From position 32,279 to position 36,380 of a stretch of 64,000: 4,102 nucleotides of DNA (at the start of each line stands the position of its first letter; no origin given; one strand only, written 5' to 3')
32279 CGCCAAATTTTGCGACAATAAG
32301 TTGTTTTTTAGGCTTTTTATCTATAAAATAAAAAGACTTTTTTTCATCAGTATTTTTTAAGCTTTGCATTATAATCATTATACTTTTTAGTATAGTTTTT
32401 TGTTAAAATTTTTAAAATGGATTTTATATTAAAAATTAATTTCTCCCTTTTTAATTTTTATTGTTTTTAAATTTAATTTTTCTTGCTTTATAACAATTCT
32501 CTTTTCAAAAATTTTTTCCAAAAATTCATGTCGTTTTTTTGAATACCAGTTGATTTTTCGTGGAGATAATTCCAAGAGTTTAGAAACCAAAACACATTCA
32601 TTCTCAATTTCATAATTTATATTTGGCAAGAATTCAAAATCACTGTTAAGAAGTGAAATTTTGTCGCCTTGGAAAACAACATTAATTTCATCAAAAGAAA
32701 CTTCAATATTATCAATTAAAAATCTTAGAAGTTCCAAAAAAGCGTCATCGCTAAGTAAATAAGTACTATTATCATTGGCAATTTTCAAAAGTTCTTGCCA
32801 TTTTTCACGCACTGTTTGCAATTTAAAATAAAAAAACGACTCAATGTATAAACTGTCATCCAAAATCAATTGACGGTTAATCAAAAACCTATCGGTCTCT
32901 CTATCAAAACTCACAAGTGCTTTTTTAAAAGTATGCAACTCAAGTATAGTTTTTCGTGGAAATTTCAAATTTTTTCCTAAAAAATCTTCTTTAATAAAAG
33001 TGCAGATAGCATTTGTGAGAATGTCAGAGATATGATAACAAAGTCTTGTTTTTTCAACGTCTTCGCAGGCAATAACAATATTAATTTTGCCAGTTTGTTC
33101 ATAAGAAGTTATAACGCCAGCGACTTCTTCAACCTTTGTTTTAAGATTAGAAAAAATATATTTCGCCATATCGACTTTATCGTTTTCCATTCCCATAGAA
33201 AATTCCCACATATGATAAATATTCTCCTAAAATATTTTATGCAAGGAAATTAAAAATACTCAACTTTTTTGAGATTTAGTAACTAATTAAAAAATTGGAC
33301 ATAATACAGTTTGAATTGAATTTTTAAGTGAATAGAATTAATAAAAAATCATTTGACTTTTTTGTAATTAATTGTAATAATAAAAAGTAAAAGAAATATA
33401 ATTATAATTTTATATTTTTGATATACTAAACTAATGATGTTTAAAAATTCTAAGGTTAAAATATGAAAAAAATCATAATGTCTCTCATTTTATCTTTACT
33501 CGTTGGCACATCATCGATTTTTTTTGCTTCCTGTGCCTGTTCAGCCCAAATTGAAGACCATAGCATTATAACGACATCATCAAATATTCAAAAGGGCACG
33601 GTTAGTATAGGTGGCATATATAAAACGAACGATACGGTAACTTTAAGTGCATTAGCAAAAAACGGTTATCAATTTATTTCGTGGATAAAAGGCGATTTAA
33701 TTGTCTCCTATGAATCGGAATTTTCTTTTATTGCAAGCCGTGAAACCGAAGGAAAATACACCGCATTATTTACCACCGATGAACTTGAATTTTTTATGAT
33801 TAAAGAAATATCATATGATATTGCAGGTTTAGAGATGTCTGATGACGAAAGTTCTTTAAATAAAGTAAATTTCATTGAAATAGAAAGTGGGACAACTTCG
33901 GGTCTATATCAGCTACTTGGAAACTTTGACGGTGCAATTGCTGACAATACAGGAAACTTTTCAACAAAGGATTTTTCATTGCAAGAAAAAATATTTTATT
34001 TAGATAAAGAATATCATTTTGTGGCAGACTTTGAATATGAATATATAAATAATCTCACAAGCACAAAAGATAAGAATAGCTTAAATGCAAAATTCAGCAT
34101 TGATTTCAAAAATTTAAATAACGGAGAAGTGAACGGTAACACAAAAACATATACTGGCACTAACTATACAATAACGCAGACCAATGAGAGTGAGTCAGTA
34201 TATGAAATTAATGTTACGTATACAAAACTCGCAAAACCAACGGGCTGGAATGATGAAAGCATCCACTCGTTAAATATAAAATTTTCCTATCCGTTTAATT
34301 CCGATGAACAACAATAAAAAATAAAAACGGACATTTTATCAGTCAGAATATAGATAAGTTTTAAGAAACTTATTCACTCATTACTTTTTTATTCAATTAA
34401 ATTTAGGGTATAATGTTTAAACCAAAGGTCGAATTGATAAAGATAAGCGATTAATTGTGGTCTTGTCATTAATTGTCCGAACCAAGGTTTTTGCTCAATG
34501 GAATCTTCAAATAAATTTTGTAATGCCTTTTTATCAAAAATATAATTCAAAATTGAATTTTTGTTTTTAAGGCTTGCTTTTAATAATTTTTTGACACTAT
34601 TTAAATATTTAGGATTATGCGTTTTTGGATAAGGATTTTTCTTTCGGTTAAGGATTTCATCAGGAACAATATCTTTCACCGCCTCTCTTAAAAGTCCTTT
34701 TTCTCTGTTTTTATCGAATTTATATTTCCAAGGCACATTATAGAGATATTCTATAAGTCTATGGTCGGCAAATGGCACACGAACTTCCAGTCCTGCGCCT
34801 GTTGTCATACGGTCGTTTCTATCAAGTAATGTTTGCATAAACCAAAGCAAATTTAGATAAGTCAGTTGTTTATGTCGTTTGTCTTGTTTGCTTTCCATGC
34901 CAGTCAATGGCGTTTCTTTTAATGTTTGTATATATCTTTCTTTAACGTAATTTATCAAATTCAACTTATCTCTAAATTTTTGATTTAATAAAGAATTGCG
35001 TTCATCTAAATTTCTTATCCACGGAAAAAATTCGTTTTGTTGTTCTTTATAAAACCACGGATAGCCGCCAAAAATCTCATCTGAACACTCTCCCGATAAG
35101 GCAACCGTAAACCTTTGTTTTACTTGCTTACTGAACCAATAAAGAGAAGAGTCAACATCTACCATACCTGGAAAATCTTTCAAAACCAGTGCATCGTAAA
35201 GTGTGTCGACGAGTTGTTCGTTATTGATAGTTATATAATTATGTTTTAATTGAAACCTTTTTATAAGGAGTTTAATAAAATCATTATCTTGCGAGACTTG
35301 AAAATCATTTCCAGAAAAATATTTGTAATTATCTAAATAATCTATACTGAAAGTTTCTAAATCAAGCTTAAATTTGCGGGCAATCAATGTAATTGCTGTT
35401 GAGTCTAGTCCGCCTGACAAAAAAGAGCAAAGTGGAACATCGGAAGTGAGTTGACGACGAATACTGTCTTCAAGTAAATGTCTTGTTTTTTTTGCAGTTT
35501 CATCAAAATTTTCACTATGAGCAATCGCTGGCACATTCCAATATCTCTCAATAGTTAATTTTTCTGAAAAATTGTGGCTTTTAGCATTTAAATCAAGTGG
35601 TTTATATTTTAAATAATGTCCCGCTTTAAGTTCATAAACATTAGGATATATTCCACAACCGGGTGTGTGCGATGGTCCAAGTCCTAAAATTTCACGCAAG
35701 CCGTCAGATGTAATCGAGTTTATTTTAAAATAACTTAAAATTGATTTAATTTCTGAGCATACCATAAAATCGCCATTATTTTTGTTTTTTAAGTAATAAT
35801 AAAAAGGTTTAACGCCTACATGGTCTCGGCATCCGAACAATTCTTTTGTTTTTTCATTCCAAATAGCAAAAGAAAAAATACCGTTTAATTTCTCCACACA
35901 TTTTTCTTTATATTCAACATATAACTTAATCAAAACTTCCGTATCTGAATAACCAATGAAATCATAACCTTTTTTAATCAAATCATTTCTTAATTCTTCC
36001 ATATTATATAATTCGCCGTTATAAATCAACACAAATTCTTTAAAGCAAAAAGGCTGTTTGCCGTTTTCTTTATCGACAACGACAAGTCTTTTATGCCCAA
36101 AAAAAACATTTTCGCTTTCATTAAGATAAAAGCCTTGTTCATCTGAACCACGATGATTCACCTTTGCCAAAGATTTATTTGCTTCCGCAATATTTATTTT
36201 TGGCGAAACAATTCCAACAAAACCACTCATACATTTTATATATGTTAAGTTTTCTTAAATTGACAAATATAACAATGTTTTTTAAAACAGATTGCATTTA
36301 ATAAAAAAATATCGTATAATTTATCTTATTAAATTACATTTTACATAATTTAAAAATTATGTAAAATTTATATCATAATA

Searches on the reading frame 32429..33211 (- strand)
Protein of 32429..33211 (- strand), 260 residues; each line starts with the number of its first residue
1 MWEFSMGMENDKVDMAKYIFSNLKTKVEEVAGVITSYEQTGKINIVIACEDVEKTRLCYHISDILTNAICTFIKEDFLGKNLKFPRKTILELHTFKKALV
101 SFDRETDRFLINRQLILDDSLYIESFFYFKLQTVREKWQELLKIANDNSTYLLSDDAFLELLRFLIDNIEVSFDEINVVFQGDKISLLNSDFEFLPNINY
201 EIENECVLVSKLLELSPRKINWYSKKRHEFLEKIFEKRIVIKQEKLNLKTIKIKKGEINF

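Call 22: search_protein_families(library=ncbifam, proteins=[window:32429-33211:-], max_evalue=1)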
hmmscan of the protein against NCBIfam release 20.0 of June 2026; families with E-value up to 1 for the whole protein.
window:32429-33211:- (260 aa): 1 family
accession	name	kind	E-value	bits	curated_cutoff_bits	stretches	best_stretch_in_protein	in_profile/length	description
TIGR02834.1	spo_ytxC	equivalog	5.2e-06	26.4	206.95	1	114-240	134-275/276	putative sporulation protein YtxC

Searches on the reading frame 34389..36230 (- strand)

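Call 22: search_protein_families(library=ncbifam, proteins=[window:34389-36230:-], max_evalue=1)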
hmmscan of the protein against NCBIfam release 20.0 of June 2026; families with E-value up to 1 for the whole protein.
window:34389-36230:- (613 aa): 9 families
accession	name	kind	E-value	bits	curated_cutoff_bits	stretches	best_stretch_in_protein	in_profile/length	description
TIGR01536.1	asn_synth_AEB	equivalog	3.3e-136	455.3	267.1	1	5-534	4-517/517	asparagine synthase (glutamine-hydrolyzing)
TIGR03108.1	eps_aminotran_1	hypoth_equivalog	2.6e-79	267.6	816.9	2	3-396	3-383/628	XrtA/PEP-CTERM system amidotransferase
TIGR03104.1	trio_amidotrans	equivalog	2.5e-78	263.8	570.1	1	15-577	18-564/589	N-acetylglutaminylglutamine amidotransferase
NF006949.0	PRK09431.1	equivalog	1.5e-76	258.1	499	3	1-167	1-168/554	asparagine synthase B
NF033535.1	lass_lactam_cya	exception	1.3e-58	199.1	525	2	1-348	1-336/668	lasso peptide isopeptide bond-forming cyclase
NF033561.1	macrolact_Ik_Al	subfamily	8e-12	44.5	300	2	237-290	184-237/561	albusnodin/ikarugamycin family macrolactam cyclase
TIGR01134.1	purF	equivalog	4.2e-10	39.6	350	1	43-160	67-195/432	amidophosphoribosyltransferase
NF001484.0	PRK00331.1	subfamily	1.4e-07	30.3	381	1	63-136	92-176/601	isomerizing glutamine--fructose-6-phosphate transaminase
TIGR01135.1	glmS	equivalog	2.8e-05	22.8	418.05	1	64-134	92-173/607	glutamine--fructose-6-phosphate transaminase (isomerizing)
